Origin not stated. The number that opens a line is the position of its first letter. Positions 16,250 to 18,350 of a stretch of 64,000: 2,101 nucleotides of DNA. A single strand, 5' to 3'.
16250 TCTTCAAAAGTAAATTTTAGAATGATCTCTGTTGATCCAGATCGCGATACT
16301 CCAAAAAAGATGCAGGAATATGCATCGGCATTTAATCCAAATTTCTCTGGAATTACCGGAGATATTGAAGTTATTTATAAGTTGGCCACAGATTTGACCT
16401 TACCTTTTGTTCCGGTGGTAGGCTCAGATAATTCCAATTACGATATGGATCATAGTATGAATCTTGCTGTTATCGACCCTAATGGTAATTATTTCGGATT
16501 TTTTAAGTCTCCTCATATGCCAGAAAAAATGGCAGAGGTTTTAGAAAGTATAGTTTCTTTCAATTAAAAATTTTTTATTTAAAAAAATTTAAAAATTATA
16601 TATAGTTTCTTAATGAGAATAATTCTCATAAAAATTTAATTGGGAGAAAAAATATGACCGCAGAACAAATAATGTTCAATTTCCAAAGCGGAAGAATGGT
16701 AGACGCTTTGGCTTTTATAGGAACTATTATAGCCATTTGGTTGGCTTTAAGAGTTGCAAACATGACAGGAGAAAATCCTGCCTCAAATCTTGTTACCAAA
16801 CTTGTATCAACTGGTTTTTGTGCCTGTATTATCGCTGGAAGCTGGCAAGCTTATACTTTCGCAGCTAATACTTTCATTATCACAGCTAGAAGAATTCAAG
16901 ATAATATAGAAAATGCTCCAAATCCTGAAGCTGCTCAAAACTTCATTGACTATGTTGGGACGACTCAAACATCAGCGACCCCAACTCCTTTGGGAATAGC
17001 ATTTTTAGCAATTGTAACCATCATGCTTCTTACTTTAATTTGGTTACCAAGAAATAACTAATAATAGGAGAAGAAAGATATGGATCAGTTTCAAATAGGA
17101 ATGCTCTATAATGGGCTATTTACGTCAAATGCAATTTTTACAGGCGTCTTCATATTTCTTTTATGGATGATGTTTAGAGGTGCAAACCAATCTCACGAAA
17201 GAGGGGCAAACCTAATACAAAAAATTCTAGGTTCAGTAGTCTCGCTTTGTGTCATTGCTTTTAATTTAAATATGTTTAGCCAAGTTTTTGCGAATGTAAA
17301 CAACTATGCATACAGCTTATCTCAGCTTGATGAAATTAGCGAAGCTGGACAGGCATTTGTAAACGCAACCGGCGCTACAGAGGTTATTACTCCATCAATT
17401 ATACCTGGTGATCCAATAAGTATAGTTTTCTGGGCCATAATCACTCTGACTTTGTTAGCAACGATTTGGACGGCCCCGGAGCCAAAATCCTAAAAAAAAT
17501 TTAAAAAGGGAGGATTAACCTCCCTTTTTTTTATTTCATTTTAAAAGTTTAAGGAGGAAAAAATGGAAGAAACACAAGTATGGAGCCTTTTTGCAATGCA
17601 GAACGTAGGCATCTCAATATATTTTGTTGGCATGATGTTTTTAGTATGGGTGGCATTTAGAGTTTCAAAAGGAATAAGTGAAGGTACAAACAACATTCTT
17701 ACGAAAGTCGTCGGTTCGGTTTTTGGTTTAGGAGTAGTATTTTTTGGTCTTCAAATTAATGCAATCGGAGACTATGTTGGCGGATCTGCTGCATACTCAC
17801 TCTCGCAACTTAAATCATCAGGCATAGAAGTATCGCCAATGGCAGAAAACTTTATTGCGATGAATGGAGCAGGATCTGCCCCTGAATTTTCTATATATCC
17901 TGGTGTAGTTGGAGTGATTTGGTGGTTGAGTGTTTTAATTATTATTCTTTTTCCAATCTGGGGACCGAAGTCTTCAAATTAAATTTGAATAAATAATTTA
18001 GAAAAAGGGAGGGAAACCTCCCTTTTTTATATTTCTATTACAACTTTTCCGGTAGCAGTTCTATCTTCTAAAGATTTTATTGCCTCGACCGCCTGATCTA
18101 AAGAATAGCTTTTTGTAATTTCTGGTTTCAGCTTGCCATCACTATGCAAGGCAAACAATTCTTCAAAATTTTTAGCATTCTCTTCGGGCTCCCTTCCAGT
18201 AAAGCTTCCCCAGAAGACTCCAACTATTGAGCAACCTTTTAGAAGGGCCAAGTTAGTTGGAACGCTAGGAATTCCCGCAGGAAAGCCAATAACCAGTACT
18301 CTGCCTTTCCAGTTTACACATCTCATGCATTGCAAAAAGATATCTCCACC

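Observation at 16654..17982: Candidate novel system: three tandem, diverged paralogous 3-TM proteins after the cytochrome c oxidase cluster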

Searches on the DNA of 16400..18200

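Call 99: search_rna_families(source=window, start=16400, end=18200, threshold=evalue, max_evalue=1)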
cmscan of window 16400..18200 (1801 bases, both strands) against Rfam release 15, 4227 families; matches with E-value up to 1: 10.
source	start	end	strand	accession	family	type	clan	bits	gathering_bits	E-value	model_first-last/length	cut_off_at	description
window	17495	17562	-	RF02029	sraA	Gene; sRNA;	-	29.7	56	0.044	1-95/95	no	sraA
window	17503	17594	-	RF01796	frnS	Gene; sRNA;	-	25.4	60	0.13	1-119/119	no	Fumarate/nitrate reductase regulator sRNA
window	17973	18030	-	RF02948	cow-rumen-4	Gene; sRNA;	-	25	48.5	0.25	1-64/64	no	cow-rumen-4 RNA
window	17484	17531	-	RF02420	Bp1_162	Gene; sRNA;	-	23.3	50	0.43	1-100/100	no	Burkholderia sRNA Bp1_Cand612_SIPHT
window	17972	18034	+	RF02059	STnc50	Gene; sRNA;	-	23.2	55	0.53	1-84/84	no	Salmonella enterica sRNA STnc40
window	17437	17541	-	RF01808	MicX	Gene; sRNA;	-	21.7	75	0.046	1-194/194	no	MicX Vibrio cholerae sRNA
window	17499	17569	+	RF01730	Termite-leu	Cis-reg;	-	20.9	51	0.17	1-78/78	no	Termite-leu RNA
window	17487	17548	+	RF04060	mir-703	Gene; miRNA;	-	20.5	88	0.87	1-67/67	no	mir-703 microRNA precursor family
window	17495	17596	+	RF00516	ylbH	Cis-reg; leader;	-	17.5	50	0.78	1-122/122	no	ylbH leader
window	17935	18028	+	RF02763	IsrM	Gene; sRNA;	-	13.9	376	0.42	1-329/329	no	IsrM sRNA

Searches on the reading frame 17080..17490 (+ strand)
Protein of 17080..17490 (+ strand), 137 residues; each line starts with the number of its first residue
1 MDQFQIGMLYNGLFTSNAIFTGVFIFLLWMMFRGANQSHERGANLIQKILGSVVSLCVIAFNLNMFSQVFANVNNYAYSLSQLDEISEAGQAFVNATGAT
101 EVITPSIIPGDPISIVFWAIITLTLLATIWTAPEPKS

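Call 4: search_protein_families(library=pfam, proteins=[window:17080-17490:+], max_evalue=10)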
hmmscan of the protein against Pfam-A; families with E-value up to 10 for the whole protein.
window:17080-17490:+ (137 aa): 2 families
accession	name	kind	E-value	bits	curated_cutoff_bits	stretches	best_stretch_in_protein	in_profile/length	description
PF20176.3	DUF6541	-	0.00076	18.3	29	1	8-131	277-388/646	Family of unknown function (DUF6541)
PF11422.13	IBP39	-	0.011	16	25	1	19-94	36-111/179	Initiator binding protein 39 kDa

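Call 5: search_protein_families(library=ncbifam, proteins=[window:17080-17490:+], max_evalue=10)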
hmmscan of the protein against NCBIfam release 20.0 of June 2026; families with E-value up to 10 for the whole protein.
window:17080-17490:+ (137 aa): 1 family
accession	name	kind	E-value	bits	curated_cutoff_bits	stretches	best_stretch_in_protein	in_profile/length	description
TIGR04477.1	sorted_by_XrtN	equivalog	0.0069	14.6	250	1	16-128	35-143/822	XrtN system VIT domain-containing protein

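Call 19: predict_structure(alignment_id=A2)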
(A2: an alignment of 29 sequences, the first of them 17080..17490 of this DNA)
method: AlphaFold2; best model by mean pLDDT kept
length: 137 residues; sequences in the alignment: 29
mean_pLDDT: 88.6   pTM: 0.74
mean pLDDT of the five models: 88.6, 88.5, 87.8, 85.3, 83.1
residues with pLDDT >= 90: 55; 70-90: 81; 50-70: 1; < 50: 0
segments of 3 or more residues with pLDDT < 50: none
pLDDT, mean of each block of 10 residues (from residue 1): 86 88 88 88 90 93 89 91 89 88 84 90 93 82
secondary structure, 60 per line:
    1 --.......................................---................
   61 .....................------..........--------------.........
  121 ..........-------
elements in order: H3-41 H45-81 H88-97 H112-130

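Call 23: fold_search(model_id=the predicted structure, library=pdb)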
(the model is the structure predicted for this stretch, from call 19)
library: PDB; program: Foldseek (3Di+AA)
matches with E <= 10: 180; with E <= 0.001: 0
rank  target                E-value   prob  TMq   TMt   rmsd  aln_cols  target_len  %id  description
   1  9s97_C                7.2e-01  0.38  0.38  0.29  11.5       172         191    9  CdvB2 filament - low twist (released 2026-01-28)
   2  9had_B                1.2e+00  0.44  0.38  0.44   6.3       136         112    7  Der f 21 dust mite allergen with computationally designed DerF21_b10 binder (released 2024-12-18)
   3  8ek4_B                1.2e+00  0.44  0.40  0.40   6.0       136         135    7  De novo designed ice-binding proteins from twist-constrained helices (released 2023-07-12)
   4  6xxv_F                1.2e+00  0.25  0.27  0.34   7.2       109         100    6  Crystal Structure of a computationally designed Immunogen S2_1.2 in complex with its elicited antibody C57 (released 2020-04-22)
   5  8gjg_A                1.2e+00  0.10  0.24  0.21  14.3       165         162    8  De novo design of high-affinity protein binders to bioactive helical peptides (released 2024-01-10)
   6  8xyv_B                1.6e+00  0.38  0.36  0.45   5.6       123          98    8  De novo designed protein 0705-5 (released 2024-10-02)
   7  9clb_F                2.0e+00  0.41  0.44  0.50   6.2       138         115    8  Crystal structure of Bak bound to the inhibitory aBAK (released 2025-07-16)
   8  6xxv_C                2.0e+00  0.13  0.24  0.28   8.8       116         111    6  Crystal Structure of a computationally designed Immunogen S2_1.2 in complex with its elicited antibody C57 (released 2020-04-22)
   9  1yo7_A                2.1e+00  0.15  0.27  0.29  10.9       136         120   12  Re-engineering topology of the homodimeric ROP protein into a single-chain 4-helix bundle (released 2005-02-15)
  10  3anw_A                2.3e+00  0.33  0.42  0.34  11.2       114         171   14  A protein complex essential initiation of DNA replication (released 2011-07-27)
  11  8xok                  2.3e+00  0.08  0.26  0.04  17.8       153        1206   16  Cryo-EM structure of human ABCC4 (released 2024-07-24)
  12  5ijj_B                2.5e+00  0.21  0.40  0.36   7.8       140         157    8  Structure of the SPX domain of Chaetomium thermophilum Glycerophosphodiester Phosphodiesterase 1 in complex with inosi (released 2016-04-27)
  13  8xyv_A                2.6e+00  0.20  0.32  0.40   6.2       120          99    8  De novo designed protein 0705-5 (released 2024-10-02)
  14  4xdl_A                2.6e+00  0.08  0.25  0.16  15.1       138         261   10  Crystal structure of human two pore domain potassium ion channel TREK2 (K2P10.1) in complex with a brominated fluoxeti (released 2015-03-18)
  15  2bnl_C                2.6e+00  0.06  0.20  0.21  20.2       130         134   11  The structure of the N-terminal domain of RsbR (released 2005-11-03)
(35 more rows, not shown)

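Call 28: search_protein_representatives(alignment_id=A2)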
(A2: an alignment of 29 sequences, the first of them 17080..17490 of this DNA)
Query: 29 sequences, 138 profile positions. Proteins with E-value up to 0.001 (for the whole library): 300; up to 1e-10: 131; up to 1e-30: 11. The best 150 are listed.
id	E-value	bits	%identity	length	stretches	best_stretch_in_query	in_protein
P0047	1.8e-48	180.3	-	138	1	2-138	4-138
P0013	1.9e-47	177.0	-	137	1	1-136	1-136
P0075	6.0e-39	149.5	-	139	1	1-137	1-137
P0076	2.6e-34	134.5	-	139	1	1-137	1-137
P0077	1.1e-33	132.4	-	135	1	1-136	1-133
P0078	1.2e-33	132.3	-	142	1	5-137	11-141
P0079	1.8e-33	131.7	-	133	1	1-134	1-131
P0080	2.1e-33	131.5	-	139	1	6-136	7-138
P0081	1.8e-32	128.4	-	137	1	1-136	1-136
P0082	4.7e-32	127.1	-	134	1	1-135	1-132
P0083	7.0e-32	126.6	-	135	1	1-137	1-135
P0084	2.2e-30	121.7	-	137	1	1-137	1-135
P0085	2.3e-30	121.7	-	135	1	1-137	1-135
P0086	2.5e-29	118.3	-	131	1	1-137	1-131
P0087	8.1e-29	116.6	-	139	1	1-137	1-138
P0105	1.7e-21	92.9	-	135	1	3-137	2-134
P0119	2.7e-18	82.5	-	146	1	1-136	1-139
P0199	9.4e-11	58.1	-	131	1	1-136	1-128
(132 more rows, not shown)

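Call 48: search_protein_families(library=padloc, proteins=[window:17080-17490:+], max_evalue=1)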
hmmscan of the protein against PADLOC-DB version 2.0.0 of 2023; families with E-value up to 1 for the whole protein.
window:17080-17490:+ (137 aa): 0 families

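Call 49: search_protein_families(library=phrogs, proteins=[window:17080-17490:+], max_evalue=1)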
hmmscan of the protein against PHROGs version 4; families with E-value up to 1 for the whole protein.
window:17080-17490:+ (137 aa): 2 families
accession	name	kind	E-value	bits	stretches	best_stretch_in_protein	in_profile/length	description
phrog_4525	-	unknown function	0.12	13.3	1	23-87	48-111/206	-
phrog_25076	-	moron, auxiliary metabolic gene and host takeover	0.2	12.6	1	17-99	24-103/120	membrane protein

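Call 59: fold_search(model_id=the predicted structure, library=viral)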
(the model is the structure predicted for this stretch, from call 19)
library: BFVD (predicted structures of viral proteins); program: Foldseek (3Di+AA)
matches with E <= 10: 287; with E <= 0.001: 0
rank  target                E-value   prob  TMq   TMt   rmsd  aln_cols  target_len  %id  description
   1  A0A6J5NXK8            4.6e-01  0.77  0.46  0.22   5.9       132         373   11  Uncharacterized protein (Fragment) [uncultured Caudovirales phage]
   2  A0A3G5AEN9            5.1e-01  0.77  0.43  0.40   7.0       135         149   10  Uncharacterized protein [Satyrvirus sp.]
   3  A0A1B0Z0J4            5.7e-01  0.21  0.23  0.29  14.5       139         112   14  (no name in the UniProt tables at hand)
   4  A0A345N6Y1            6.0e-01  0.57  0.34  0.40   7.6       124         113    8  (no name in the UniProt tables at hand)
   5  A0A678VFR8            6.7e-01  0.80  0.45  0.13   5.2       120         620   13  Tail adsorption protein [Lactococcus phage vB_Llc_bIBBAm4]
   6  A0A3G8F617            6.7e-01  0.51  0.42  0.19  11.5       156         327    9  (no name in the UniProt tables at hand)
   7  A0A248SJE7            9.2e-01  0.13  0.26  0.20  23.2       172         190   11  (no name in the UniProt tables at hand)
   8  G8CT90                1.0e+00  0.14  0.22  0.24  16.3       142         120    8  (no name in the UniProt tables at hand)
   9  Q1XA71                1.1e+00  0.54  0.37  0.46   6.6       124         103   13  E5 [Tursiops truncatus papillomavirus 2]
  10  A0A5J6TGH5            1.1e+00  0.18  0.31  0.13  17.6       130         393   15  Capsid maturation protease and MuF-like fusion protein [Mycobacterium phage MalagasyRose]
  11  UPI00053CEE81         1.1e+00  0.23  0.32  0.27   8.6       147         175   12  (no name look-up for this kind of identifier)
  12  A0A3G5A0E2            1.2e+00  0.63  0.44  0.49   6.0       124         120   12  Uncharacterized protein [Faunusvirus sp.]
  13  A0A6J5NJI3            1.2e+00  0.09  0.21  0.20  12.0       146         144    8  Uncharacterized protein [uncultured Caudovirales phage]
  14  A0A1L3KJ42            1.3e+00  0.13  0.24  0.13  17.9       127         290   11  (no name in the UniProt tables at hand)
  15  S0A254                1.3e+00  0.25  0.37  0.33   8.3       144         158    7  Uncharacterized protein [Cellulophaga phage phi4:1]
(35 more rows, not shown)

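Call 72: find_encoding_contigs(protein=P0105, flank=6000, max_places=3)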
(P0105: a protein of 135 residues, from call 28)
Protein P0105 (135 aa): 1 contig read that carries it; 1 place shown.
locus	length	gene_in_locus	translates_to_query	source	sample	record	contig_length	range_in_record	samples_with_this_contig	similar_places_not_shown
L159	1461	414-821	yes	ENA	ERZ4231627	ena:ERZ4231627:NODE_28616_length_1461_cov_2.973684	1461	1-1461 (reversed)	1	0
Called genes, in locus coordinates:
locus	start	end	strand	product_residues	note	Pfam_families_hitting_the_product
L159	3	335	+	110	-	?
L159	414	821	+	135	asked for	-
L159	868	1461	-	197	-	?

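Call 73: find_encoding_contigs(protein=P0119, flank=6000, max_places=3)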
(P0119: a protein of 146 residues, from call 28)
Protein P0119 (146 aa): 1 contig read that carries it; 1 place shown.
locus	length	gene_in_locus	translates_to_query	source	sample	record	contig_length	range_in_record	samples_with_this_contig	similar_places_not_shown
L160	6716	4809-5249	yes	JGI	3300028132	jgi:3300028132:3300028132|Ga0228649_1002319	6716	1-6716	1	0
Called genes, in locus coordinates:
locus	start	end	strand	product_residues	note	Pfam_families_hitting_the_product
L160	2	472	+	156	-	?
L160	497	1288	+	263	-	PF00950:ABC-3, PF01032:FecCD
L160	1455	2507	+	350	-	PF02492:cobW, PF07683:CobW_C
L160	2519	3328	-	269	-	PF13489:Methyltransf_23, PF01209:Ubie_methyltran, PF13649:Methyltransf_25, PF13847:Methyltransf_31, PF08241:Methyltransf_11, PF08242:Methyltransf_12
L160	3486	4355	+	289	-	PF00892:EamA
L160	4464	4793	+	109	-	PF08734:GYD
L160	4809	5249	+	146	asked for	-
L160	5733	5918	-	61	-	PF06945:DUF1289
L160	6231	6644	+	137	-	-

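Call 74: find_encoding_contigs(protein=P0199, flank=6000, max_places=3)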
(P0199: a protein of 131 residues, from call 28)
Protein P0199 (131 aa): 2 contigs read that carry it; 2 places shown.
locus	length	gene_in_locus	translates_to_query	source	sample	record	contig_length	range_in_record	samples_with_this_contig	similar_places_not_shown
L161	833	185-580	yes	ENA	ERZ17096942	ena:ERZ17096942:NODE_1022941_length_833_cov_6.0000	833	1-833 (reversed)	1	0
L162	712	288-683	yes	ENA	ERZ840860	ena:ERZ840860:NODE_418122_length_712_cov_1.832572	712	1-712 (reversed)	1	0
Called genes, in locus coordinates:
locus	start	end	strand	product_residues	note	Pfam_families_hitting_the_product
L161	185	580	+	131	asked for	-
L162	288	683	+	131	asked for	-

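Call 88: find_related_loci(query=A7, collection=viral_contigs, flank=5000)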
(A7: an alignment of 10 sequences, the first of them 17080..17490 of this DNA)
Query A7 (137 aa) in viral_contigs; peptide patterns used: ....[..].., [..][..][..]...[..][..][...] (x = any residue, [..] = any of these).
143 stretches matched a pattern, but none encodes a relative of the query by tblastn (E <= 1e-3).

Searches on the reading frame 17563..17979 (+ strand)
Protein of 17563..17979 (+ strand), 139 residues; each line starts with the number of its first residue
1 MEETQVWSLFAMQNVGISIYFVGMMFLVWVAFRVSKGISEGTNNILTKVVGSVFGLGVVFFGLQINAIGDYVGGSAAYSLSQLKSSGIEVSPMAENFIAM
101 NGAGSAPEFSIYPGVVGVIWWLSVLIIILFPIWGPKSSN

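Call 4: search_protein_families(library=pfam, proteins=[window:17563-17979:+], max_evalue=10)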
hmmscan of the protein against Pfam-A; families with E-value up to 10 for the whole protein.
window:17563-17979:+ (139 aa): 1 family
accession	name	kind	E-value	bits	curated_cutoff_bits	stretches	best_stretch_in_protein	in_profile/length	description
PF17353.8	DUF5381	-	8.3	6.6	26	1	99-135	33-68/170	Family of unknown function (DUF5381)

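Call 5: search_protein_families(library=ncbifam, proteins=[window:17563-17979:+], max_evalue=10)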
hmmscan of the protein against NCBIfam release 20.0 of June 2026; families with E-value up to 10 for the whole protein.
window:17563-17979:+ (139 aa): 0 families

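Call 48: search_protein_families(library=padloc, proteins=[window:17563-17979:+], max_evalue=1)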
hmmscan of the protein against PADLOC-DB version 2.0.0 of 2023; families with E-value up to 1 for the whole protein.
window:17563-17979:+ (139 aa): 0 families

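Call 49: search_protein_families(library=phrogs, proteins=[window:17563-17979:+], max_evalue=1)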
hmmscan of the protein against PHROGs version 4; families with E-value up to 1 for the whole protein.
window:17563-17979:+ (139 aa): 1 family
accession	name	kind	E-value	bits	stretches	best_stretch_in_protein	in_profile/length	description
phrog_22430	-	unknown function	0.19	12.8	1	7-44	25-61/64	-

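Call 87: find_related_loci(query=A6, collection=viral_contigs, flank=5000)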
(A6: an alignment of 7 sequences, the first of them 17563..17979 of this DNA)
Query A6 (139 aa) in viral_contigs; peptide patterns used: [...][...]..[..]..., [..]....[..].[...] (x = any residue, [..] = any of these).
68 stretches matched a pattern, but none encodes a relative of the query by tblastn (E <= 1e-3).
